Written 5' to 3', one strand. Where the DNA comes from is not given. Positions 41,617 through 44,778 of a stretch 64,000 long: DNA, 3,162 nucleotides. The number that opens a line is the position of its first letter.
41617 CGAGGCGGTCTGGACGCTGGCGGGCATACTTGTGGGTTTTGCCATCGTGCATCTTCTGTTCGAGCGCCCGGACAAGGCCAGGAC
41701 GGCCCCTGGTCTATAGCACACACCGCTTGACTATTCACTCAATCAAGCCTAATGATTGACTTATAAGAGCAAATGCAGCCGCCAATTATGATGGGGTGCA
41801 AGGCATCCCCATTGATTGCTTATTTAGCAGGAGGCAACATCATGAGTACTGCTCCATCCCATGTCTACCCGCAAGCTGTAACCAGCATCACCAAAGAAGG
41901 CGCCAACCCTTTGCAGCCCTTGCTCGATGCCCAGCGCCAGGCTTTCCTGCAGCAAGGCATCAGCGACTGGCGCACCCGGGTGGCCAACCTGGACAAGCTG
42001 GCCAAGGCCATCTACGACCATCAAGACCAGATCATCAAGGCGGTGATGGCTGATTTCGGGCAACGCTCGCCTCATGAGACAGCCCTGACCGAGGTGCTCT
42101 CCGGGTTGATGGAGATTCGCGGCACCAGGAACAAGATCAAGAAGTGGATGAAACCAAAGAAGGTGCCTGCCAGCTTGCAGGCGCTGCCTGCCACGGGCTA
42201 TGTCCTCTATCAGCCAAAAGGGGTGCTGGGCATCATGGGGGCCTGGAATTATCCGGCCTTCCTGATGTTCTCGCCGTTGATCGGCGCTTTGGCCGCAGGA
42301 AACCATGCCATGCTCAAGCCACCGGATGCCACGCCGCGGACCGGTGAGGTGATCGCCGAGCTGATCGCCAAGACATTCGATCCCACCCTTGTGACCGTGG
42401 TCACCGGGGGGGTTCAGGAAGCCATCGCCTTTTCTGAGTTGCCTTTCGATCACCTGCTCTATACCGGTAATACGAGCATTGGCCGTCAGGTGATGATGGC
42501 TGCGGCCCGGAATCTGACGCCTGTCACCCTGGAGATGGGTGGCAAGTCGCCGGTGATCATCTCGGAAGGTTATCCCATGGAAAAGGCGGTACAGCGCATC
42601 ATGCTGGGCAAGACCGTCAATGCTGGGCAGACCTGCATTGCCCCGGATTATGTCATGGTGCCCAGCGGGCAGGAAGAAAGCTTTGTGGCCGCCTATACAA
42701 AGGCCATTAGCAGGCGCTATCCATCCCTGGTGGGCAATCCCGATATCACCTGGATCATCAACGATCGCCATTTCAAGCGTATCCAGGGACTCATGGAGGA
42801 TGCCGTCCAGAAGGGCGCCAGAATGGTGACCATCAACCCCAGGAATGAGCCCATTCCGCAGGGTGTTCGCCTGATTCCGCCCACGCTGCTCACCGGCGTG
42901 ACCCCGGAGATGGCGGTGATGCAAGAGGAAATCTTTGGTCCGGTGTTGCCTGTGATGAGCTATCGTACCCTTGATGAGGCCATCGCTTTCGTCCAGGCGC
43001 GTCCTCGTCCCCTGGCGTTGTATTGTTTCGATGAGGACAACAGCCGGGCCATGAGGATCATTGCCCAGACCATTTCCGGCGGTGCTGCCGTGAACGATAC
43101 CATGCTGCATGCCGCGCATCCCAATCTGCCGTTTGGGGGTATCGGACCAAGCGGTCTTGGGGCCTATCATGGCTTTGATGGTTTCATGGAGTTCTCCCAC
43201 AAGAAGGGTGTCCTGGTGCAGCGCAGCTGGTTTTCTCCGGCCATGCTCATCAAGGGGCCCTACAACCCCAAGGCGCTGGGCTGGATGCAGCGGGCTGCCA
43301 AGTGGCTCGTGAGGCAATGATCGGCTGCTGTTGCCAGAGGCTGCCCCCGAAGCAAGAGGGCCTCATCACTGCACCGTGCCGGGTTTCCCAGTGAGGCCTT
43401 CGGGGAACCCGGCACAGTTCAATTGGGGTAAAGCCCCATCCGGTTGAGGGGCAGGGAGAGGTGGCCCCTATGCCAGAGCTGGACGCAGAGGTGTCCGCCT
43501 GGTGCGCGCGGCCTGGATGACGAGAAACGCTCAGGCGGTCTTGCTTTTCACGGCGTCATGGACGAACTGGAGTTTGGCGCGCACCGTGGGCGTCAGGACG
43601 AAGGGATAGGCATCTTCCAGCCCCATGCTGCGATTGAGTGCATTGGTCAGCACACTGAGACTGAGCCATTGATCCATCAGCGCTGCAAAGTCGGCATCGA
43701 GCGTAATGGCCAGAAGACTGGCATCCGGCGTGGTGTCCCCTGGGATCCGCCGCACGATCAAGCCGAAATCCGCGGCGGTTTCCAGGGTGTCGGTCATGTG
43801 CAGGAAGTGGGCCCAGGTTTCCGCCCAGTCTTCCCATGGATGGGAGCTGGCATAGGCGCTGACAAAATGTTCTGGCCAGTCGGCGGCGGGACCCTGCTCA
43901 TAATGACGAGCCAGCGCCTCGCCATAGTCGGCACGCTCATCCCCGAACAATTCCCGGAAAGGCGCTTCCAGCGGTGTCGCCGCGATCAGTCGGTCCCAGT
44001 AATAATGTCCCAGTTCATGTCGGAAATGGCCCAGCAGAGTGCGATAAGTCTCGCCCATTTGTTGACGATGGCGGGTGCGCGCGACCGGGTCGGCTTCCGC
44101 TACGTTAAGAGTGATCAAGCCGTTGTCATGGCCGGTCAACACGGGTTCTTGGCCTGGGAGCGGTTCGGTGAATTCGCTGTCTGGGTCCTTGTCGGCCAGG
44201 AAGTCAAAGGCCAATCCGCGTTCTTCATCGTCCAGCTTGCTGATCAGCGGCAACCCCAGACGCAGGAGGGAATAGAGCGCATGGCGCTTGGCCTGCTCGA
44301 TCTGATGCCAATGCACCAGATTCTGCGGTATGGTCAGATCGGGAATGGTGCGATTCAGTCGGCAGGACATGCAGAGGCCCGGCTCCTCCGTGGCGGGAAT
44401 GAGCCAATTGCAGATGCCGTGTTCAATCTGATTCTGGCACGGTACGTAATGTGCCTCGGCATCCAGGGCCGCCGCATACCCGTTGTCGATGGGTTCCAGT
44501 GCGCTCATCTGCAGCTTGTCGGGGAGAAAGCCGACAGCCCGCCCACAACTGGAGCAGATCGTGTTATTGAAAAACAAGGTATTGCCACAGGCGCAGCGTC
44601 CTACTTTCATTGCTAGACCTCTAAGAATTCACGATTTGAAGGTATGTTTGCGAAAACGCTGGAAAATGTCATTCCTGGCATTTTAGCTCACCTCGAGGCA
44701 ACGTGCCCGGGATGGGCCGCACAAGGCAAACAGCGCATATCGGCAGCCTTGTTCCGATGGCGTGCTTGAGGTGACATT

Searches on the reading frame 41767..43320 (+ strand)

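Call 60: search_protein_families(library=pfam, proteins=[window:41767-43320:+])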
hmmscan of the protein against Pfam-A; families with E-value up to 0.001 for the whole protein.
window:41767-43320:+ (517 aa): 1 family
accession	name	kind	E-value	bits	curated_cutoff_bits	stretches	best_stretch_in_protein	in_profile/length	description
PF00171.27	Aldedh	-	4.1e-84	283.2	23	1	38-480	20-459/461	Aldehyde dehydrogenase family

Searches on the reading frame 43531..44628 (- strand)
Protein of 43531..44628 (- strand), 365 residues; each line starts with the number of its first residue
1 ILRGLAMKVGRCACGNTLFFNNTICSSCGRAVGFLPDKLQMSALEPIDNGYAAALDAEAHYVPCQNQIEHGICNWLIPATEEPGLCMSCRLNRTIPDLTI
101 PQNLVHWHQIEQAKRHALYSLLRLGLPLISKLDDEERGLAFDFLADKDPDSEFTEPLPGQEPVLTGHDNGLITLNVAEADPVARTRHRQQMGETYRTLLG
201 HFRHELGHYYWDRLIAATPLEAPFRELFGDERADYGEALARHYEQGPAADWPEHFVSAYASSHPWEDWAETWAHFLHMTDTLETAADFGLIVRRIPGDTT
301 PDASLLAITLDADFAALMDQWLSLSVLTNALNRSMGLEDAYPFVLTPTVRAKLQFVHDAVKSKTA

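Call 60: search_protein_families(library=pfam, proteins=[window:43531-44628:-])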
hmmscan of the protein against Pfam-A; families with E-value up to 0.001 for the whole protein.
window:43531-44628:- (365 aa): 2 families
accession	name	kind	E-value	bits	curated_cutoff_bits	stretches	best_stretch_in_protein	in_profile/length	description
PF15887.11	Peptidase_Mx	-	2.1e-104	348.6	27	1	104-358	2-235/236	Putative zinc-binding metallo-peptidase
PF10005.14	Zn_ribbon_DZR_6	-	1.6e-27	96.4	23.4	1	12-99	4-92/93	zinc-ribbon domain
